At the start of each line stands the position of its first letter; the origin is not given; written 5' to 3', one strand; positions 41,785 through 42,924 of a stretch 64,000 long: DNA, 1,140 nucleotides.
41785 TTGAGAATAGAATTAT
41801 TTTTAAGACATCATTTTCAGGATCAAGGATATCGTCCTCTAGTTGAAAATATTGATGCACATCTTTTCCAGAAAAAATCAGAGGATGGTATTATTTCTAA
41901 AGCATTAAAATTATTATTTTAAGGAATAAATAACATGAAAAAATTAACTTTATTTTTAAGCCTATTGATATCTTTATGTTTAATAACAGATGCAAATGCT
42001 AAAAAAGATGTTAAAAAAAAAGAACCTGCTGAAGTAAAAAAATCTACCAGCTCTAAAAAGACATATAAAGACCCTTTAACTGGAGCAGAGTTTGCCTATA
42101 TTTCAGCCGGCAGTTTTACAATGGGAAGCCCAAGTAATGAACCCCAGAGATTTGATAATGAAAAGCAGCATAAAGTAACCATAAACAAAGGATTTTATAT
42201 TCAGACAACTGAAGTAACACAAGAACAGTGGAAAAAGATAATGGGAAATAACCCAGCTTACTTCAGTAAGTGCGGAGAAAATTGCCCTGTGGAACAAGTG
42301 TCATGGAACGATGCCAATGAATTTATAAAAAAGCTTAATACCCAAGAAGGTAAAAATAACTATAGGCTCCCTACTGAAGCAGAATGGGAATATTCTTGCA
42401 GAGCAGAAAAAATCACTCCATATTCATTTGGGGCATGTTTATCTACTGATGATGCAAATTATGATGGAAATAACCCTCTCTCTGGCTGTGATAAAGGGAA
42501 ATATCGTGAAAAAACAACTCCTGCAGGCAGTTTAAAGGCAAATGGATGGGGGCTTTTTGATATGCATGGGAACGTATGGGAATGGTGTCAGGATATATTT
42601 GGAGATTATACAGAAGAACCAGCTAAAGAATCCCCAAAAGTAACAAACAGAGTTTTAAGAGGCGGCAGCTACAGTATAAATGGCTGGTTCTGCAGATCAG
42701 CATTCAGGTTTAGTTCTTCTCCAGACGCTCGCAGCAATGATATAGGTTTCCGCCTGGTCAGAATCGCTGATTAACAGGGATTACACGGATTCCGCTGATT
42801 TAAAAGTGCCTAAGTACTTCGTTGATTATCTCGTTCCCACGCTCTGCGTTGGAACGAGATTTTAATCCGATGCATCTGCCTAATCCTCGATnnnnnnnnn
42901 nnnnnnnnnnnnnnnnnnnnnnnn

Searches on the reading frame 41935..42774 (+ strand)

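Call 76: search_protein_families(library=pfam, proteins=[window:41935-42774:+], max_evalue=0.00001)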
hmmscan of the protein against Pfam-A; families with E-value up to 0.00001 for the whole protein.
window:41935-42774:+ (279 aa): 1 family
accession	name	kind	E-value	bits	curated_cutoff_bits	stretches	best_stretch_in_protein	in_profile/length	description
PF03781.23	FGE-sulfatase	-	5e-49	167.7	23.3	1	52-276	4-255/255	Sulfatase-modifying factor enzyme 1-like domain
